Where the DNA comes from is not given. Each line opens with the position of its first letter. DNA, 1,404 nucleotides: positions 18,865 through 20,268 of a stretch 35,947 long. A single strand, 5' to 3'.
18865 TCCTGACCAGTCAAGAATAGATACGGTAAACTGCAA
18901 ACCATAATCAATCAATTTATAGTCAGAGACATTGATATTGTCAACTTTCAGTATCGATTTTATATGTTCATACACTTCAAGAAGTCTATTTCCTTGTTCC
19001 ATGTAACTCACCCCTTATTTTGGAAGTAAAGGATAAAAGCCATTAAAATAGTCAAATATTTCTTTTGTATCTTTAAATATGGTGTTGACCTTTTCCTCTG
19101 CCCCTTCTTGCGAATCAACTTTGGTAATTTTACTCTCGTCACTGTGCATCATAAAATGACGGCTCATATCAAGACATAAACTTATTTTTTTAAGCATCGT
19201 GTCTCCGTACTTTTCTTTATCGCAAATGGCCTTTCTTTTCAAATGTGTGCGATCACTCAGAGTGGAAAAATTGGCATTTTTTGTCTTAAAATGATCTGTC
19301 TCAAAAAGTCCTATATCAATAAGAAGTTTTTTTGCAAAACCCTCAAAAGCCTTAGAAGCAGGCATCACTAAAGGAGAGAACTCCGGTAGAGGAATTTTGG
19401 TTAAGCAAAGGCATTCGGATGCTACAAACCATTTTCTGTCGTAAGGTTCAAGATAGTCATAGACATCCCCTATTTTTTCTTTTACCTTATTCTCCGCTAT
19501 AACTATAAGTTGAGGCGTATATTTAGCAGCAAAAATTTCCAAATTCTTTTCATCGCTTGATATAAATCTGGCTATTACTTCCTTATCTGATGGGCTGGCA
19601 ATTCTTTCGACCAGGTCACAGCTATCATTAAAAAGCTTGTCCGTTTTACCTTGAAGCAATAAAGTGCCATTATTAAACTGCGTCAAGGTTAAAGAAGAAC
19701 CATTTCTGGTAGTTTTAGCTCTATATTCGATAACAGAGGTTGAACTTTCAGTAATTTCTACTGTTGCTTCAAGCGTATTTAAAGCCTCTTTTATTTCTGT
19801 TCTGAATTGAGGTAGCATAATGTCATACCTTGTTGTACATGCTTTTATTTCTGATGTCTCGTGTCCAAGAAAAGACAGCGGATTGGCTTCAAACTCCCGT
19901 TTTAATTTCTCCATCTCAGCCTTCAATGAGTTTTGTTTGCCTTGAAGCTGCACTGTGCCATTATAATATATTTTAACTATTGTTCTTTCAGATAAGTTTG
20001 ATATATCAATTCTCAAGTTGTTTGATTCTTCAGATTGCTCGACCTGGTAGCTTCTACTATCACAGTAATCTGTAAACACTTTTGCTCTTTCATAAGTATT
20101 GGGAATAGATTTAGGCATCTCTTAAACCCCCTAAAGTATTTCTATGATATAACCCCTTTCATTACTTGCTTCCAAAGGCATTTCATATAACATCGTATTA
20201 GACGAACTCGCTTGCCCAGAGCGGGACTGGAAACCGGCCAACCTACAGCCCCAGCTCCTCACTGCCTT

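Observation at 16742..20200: AT-rich three-gene island (RnlA-like HEPN RNase, RNase HIII, TPR/cold-shock-domain protein): candidate undescribed toxin or abortive-infection module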

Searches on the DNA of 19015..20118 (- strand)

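Call 72: build_rna_model(alignment_id=A5, structure=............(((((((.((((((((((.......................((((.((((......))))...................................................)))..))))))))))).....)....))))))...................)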
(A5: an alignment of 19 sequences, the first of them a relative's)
Model R1 built from alignment A5 (19 sequences, 174 columns); structure: as given.
model positions 111; base pairs 25; branch points 0; effective number of sequences 3.19; information 0.59 bits per position. Calibrated on 0.2 Mb of random sequence (short: E-values are rough).
structure used (alignment columns):
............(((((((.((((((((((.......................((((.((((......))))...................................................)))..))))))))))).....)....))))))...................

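Call 73: search_with_rna_model(model_id=R1, sources=[window, L001, L002, L003, L004, L005, L006, L007, L008, L009, L010, L011, L012, L013, L014, L015, L016, L017, L018, L019, L020, L021, L022, L023, L024, L025, L026, L027, L028, L029, L030, L031, L032, L033, L034, L035, L036, L037, L038, L039, L040, L041, L042, L043, L044, L045, L046, L047, L048, L049, L050, L051, L052, L053, L054, L055, L056, L057, L058, L059, L060, L061, L062, L063, L064, L065, L066, L067, L068, L069, L070, L071, L072, L073, L074, L075, L076, L077, L078, L079, L080, L081, L082, L083, L084, L085, L086, L087, L088, L089, L090, L091, L092, L093, L094, L095, L096, L097, L098, L099], max_evalue=1)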
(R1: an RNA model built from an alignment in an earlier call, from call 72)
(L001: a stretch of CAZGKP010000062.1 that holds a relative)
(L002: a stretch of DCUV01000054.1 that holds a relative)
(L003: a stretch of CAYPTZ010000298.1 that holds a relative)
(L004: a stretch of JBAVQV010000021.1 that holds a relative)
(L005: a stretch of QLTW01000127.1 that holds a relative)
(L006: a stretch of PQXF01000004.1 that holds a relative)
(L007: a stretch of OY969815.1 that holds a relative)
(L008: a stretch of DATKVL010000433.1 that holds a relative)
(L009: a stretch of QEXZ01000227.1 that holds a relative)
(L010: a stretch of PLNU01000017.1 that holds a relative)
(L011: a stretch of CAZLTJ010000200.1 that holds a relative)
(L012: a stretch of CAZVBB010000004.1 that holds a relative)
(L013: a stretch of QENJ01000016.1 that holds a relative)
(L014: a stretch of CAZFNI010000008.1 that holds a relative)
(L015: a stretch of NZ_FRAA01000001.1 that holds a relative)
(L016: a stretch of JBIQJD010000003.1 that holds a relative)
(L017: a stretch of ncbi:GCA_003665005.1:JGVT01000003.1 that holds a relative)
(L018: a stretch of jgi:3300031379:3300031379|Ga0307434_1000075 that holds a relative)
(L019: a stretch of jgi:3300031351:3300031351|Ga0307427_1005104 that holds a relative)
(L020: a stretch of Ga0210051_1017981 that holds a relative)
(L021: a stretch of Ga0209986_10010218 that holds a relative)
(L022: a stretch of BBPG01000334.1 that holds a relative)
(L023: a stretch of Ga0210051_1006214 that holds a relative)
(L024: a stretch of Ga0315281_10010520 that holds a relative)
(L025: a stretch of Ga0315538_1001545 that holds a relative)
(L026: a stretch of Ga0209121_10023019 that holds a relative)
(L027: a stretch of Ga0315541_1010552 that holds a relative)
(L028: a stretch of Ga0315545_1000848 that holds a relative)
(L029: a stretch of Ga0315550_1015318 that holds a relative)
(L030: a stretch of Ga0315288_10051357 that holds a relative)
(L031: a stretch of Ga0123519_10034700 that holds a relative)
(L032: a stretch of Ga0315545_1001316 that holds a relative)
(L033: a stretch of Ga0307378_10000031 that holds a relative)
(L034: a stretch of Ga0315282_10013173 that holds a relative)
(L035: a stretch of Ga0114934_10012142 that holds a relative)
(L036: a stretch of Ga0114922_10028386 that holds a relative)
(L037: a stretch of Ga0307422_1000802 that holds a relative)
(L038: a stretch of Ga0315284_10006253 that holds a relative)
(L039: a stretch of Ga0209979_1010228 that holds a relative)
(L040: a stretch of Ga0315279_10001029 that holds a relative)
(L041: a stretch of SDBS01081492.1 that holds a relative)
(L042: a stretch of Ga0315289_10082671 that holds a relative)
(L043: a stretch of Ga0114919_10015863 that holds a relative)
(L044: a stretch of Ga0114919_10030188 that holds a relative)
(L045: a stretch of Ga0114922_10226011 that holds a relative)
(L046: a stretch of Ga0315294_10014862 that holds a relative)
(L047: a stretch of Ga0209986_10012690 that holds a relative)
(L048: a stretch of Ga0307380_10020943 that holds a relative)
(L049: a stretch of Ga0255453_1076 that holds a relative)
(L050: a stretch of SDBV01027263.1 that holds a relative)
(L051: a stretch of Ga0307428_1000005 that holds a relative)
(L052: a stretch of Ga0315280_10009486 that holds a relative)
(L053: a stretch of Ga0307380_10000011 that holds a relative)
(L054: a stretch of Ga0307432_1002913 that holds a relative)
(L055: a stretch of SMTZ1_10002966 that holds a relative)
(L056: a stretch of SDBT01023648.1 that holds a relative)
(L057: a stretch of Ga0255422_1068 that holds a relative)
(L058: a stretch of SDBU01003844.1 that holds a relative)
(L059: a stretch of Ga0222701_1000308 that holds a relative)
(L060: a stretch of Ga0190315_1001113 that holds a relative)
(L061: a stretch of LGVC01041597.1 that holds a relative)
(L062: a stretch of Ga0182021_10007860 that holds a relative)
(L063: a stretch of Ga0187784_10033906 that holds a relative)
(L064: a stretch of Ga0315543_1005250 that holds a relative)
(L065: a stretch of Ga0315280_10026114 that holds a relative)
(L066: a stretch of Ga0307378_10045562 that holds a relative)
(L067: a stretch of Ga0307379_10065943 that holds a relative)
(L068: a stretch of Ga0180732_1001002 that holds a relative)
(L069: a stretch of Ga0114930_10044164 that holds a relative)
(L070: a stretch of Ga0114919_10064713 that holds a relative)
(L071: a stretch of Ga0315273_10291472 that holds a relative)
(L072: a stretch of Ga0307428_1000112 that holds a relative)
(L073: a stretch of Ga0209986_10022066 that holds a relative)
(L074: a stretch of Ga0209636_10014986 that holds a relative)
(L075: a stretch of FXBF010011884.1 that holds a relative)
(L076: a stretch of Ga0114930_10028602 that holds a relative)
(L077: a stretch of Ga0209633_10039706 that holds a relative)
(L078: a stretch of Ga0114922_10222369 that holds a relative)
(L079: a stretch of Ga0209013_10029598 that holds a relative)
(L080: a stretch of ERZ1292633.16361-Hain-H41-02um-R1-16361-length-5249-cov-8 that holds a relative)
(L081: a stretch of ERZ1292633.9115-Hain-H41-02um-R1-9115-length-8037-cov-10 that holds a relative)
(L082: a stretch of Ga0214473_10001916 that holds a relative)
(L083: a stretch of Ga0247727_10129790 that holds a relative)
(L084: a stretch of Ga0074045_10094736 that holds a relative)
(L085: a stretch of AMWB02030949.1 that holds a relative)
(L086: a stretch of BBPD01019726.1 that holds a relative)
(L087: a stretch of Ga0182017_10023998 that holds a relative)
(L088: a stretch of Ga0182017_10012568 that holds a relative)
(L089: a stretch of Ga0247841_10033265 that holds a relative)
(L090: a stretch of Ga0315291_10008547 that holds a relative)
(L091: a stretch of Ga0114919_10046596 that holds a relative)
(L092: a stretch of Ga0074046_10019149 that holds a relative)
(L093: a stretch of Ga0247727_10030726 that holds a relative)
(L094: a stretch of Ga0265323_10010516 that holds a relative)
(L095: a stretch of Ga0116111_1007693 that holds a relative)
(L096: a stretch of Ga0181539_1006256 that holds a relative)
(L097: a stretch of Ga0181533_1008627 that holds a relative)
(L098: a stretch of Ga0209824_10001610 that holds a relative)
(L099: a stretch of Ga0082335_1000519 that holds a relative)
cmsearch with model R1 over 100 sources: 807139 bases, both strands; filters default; matches with E-value up to 1: 55.
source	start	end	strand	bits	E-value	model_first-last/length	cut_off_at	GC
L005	4284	4398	+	120.5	1.5e-28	1-111/111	no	0.42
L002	10386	10496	+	119.5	2.9e-28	1-111/111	no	0.44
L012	7062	7169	+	117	1.4e-27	1-111/111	no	0.44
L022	5166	5272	+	116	2.5e-27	1-111/111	no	0.41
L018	13362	13469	+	113.9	8.7e-27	1-111/111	no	0.41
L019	3842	3949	+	113.9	8.7e-27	1-111/111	no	0.41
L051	7293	7400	+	113.9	8.7e-27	1-111/111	no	0.41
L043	3897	4001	+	109.8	1.1e-25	1-111/111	no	0.39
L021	6671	6780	+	104.4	3.1e-24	1-111/111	no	0.35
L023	3854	3966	+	104.1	3.7e-24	1-111/111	no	0.45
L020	5479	5588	+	102.8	8.2e-24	1-111/111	no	0.37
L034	3628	3735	+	100.7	3e-23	1-111/111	no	0.49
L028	7293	7398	+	100.2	4.1e-23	1-111/111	no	0.38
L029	3685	3790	+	100.2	4.1e-23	1-111/111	no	0.38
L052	3712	3821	+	97.7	1.9e-22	1-111/111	no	0.39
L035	3897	4032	+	93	3.5e-21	1-111/111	no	0.44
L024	7257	7365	+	83.9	9.1e-19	1-111/111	no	0.42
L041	1580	1687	+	80.8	6.4e-18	1-111/111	no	0.45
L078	852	985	+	78.9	2e-17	1-111/111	no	0.41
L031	5645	5812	+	78.1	3.4e-17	1-111/111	no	0.44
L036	4682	4791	+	74.7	2.7e-16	1-111/111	no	0.43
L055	7298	7409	+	71.9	1.5e-15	1-111/111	no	0.31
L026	3764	3872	+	69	8.9e-15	1-111/111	no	0.4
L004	10356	10463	+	68.3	1.4e-14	1-111/111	no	0.47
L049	7343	7454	+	68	1.7e-14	1-111/111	no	0.38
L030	4050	4163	+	66.9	3.3e-14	1-111/111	no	0.43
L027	4583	4691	+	57.7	9.3e-12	1-111/111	no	0.42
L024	10553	10667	+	56.4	2.2e-11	1-111/111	no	0.46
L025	7305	7406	+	52.8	2e-10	1-111/111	no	0.43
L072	7293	7396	+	50.6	7.4e-10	1-111/111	no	0.44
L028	9550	9662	+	44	4.4e-08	1-111/111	no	0.45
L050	6317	6429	+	41.7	1.9e-07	1-111/111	no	0.38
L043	5408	5519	+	40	5.3e-07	1-111/111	no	0.5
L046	1037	1138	+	39.7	6.2e-07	1-111/111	no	0.41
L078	1142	1254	+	38.4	1.4e-06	1-111/111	no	0.52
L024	9799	9900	+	37.2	3e-06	1-111/111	no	0.39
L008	5081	5185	+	34.8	1.3e-05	1-111/111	no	0.43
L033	7293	7397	+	34.8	1.3e-05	1-111/111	no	0.43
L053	7293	7397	+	34.8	1.3e-05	1-111/111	no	0.43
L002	6851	6948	+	34.7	1.3e-05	1-111/111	no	0.52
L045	1350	1462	+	34.2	1.9e-05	1-111/111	no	0.43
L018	3491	3598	-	33.6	2.7e-05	1-111/111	no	0.53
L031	2110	2229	+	30.6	0.00017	1-111/111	no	0.55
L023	5348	5462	+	28.3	0.0007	1-111/111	no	0.48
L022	1665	1755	+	27.5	0.0012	1-111/111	no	0.47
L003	2089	2218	+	27.2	0.0014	1-111/111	no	0.49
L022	5158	5264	-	26.9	0.0016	1-111/111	no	0.41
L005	783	873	+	25.4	0.0041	1-111/111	no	0.48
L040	3546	3637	+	20.7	0.075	1-111/111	no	0.47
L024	11240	11348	+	19.9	0.13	1-111/111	no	0.49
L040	7293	7423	+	19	0.22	1-111/111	no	0.47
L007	470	613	+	18.7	0.26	1-111/111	no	0.4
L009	295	398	+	18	0.39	1-111/111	no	0.47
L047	3650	3703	+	17.2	0.67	1-111/111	no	0.35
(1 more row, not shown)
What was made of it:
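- Same-strand arrays of the element occur in several loci (call 73).
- Tried and rejected: A covariance model worked (calls 72, 73).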
